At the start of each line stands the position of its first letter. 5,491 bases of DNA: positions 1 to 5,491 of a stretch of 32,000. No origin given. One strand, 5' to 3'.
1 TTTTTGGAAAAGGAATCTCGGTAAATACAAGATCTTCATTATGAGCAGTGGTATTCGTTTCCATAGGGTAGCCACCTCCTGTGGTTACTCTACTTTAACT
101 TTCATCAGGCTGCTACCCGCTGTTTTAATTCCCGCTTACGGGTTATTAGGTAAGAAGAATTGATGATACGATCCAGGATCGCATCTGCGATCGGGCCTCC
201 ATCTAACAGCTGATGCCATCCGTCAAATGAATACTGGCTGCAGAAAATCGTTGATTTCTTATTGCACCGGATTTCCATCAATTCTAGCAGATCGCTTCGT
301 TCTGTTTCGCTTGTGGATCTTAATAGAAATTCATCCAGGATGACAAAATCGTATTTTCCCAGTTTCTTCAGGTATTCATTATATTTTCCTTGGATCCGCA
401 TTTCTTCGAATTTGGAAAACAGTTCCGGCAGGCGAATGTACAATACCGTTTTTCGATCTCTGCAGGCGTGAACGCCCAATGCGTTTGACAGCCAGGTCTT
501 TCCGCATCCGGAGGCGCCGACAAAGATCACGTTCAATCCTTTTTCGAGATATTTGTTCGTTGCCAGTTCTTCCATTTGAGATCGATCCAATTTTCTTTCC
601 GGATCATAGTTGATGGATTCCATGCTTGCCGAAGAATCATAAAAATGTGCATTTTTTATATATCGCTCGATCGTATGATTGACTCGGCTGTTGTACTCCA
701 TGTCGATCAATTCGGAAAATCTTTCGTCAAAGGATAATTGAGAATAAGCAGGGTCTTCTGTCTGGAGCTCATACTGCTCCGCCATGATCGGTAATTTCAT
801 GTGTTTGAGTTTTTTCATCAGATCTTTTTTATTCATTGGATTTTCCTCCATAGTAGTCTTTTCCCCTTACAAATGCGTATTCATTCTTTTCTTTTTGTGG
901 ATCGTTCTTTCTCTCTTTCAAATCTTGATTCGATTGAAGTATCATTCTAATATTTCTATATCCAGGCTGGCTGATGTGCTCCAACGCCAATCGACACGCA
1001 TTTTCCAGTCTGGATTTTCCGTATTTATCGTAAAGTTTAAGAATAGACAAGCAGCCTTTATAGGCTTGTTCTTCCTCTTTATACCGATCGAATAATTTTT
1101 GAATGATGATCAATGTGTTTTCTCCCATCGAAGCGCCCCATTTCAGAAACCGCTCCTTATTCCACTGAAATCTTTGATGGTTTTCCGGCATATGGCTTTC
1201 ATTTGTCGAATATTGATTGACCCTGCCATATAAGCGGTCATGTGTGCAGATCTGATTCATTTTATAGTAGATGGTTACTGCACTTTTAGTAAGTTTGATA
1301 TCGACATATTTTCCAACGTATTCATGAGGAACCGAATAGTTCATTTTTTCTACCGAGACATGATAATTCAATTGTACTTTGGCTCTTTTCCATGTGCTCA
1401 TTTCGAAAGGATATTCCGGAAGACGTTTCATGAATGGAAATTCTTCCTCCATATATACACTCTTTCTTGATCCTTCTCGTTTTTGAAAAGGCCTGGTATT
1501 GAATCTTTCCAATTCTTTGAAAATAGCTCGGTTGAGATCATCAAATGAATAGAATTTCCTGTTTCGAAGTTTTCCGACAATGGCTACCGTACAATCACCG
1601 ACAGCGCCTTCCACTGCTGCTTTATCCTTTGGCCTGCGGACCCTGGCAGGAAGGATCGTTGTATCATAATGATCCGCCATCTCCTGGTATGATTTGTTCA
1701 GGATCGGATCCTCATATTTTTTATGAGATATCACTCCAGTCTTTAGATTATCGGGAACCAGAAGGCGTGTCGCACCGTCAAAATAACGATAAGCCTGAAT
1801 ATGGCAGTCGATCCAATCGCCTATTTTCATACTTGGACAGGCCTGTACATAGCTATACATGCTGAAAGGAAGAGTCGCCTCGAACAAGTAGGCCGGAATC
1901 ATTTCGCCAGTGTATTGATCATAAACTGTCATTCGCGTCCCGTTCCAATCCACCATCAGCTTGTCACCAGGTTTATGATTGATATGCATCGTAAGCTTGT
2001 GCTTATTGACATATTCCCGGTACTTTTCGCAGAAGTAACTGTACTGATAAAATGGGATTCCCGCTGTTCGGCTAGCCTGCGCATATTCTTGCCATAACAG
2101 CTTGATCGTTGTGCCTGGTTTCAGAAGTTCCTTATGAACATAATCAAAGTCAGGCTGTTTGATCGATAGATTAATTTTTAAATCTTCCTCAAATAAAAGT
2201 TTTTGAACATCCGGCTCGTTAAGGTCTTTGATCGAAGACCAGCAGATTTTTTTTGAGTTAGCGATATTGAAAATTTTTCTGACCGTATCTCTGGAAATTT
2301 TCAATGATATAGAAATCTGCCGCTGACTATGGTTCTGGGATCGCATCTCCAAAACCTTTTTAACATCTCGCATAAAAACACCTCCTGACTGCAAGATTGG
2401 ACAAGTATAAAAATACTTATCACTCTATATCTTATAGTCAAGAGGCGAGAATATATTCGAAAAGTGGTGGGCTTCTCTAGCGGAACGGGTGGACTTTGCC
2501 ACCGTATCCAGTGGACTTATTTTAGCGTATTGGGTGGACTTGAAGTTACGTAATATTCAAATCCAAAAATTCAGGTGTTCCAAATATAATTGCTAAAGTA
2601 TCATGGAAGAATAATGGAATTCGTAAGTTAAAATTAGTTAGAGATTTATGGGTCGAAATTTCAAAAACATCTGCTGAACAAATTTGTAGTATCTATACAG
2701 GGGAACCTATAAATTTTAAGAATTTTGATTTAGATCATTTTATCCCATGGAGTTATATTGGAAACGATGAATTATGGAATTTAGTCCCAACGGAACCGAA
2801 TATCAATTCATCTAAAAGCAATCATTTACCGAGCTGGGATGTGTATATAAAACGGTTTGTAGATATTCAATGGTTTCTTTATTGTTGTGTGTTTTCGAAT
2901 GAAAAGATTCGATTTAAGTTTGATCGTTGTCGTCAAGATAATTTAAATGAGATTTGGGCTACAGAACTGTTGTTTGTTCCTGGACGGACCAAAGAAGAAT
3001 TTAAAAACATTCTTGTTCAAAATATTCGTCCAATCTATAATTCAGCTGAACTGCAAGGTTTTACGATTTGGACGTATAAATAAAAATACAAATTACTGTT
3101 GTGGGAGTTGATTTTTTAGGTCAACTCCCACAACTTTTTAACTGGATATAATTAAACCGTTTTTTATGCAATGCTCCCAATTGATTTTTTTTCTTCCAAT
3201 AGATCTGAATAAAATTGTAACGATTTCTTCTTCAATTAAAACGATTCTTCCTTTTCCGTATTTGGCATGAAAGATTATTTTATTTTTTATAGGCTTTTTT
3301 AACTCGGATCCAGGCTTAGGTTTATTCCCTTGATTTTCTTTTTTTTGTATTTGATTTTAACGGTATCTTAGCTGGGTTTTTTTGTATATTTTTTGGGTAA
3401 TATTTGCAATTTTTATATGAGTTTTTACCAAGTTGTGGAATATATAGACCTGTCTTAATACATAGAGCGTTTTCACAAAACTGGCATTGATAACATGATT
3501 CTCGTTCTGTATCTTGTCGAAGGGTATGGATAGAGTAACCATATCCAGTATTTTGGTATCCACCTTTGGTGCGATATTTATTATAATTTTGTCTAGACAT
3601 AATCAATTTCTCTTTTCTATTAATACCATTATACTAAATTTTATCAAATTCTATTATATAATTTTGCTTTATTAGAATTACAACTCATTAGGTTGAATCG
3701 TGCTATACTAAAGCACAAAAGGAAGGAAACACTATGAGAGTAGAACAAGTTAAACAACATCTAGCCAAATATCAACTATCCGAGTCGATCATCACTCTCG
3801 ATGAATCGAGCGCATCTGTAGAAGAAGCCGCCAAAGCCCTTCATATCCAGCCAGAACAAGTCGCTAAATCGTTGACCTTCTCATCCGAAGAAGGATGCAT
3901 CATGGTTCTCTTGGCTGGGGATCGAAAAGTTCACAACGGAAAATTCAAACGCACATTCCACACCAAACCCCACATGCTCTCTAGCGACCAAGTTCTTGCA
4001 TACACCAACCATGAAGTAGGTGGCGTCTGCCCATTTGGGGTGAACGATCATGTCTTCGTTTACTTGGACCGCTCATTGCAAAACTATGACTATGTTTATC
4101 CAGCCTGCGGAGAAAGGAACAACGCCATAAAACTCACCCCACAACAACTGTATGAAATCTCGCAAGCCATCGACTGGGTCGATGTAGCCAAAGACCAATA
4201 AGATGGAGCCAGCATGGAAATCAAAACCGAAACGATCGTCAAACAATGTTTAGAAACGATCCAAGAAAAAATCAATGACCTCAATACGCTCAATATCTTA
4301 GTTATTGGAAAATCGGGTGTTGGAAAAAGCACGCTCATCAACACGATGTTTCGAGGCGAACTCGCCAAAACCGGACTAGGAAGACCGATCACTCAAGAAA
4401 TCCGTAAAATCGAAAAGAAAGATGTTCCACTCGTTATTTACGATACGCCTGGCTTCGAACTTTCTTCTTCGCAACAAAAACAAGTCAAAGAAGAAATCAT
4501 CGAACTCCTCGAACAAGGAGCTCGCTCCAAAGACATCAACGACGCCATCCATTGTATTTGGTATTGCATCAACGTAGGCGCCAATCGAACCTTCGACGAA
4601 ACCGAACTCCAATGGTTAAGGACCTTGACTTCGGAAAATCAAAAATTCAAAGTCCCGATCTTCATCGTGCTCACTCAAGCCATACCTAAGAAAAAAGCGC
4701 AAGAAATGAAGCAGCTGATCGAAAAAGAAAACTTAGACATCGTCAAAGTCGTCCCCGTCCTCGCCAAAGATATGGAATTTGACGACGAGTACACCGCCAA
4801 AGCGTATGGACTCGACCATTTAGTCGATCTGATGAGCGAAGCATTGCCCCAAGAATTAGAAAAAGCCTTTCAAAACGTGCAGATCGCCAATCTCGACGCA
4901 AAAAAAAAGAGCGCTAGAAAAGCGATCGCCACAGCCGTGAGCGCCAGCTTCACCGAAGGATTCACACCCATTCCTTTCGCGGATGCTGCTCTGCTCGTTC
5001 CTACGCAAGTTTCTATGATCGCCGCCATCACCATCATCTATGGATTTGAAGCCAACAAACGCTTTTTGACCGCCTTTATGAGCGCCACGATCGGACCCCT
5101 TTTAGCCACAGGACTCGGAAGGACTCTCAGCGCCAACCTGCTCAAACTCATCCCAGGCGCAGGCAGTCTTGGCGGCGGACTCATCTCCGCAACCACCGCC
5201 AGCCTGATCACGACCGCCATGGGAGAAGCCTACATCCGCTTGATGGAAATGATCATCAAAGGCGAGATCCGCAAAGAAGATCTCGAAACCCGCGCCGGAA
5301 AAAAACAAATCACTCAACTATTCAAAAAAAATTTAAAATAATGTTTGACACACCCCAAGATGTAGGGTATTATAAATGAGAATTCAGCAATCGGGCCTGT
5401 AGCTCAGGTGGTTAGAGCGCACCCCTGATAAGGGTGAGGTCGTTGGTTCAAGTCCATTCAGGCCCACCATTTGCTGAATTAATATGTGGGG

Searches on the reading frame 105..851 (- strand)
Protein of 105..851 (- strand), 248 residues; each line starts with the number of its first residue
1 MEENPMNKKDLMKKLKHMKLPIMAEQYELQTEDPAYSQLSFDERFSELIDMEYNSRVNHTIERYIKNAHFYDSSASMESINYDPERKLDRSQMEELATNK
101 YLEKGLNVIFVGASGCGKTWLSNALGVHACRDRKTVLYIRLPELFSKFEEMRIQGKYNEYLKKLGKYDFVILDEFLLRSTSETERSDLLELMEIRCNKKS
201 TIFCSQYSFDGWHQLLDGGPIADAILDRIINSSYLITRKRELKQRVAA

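Call 47: search_protein_families(library=pfam, proteins=[window:105-851:-], max_evalue=0.0001)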
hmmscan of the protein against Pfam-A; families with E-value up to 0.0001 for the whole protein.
window:105-851:- (248 aa): 1 family
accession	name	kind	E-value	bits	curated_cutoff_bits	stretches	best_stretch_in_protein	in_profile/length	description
PF01695.23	IstB_IS21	-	1.1e-46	159.7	24.1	1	14-239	2-226/238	IstB-like ATP binding protein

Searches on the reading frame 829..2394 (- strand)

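Call 47: search_protein_families(library=pfam, proteins=[window:829-2394:-], max_evalue=0.0001)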
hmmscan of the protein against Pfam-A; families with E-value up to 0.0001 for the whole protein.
window:829-2394:- (521 aa): 1 family
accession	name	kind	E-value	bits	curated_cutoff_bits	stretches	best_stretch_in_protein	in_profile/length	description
PF22483.2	Mu-transpos_C_2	-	3.3e-20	72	27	1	325-392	1-68/73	Mu transposase, C-terminal domain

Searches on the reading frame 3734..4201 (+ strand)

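Call 47: search_protein_families(library=pfam, proteins=[window:3734-4201:+], max_evalue=0.0001)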
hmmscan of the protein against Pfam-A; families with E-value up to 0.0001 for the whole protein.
window:3734-4201:+ (155 aa): 1 family
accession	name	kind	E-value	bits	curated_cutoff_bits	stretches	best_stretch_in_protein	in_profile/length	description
PF04073.20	tRNA_edit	-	3.6e-24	85.7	25.5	1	24-139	2-120/123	Aminoacyl-tRNA editing domain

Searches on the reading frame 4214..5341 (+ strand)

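Call 47: search_protein_families(library=pfam, proteins=[window:4214-5341:+], max_evalue=0.0001)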
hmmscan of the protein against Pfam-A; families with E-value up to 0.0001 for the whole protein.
window:4214-5341:+ (375 aa): 7 families
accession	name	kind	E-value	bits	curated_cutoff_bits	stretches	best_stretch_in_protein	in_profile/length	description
PF01926.29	MMR_HSR1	-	4.9e-11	43.2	21.9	1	28-153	2-111/113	50S ribosome-binding GTPase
PF00735.24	Septin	-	2.1e-09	37.5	26.2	1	25-181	4-182/280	Septin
PF04548.22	AIG1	-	1.6e-08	34.6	27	1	26-221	1-195/212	AIG1 family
PF03193.22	RsgA_GTPase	-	4.8e-07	30.2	30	1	10-82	94-169/174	RsgA GTPase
PF05128.17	DUF697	-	7.3e-07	29.5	27.7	1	217-348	8-139/162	Domain of unknown function (DUF697)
PF00071.28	Ras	-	3.5e-05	23.9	21.6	0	28-84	2-61/162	Ras family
PF00350.29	Dynamin_N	-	9.1e-05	23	27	0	28-69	1-41/168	Dynamin family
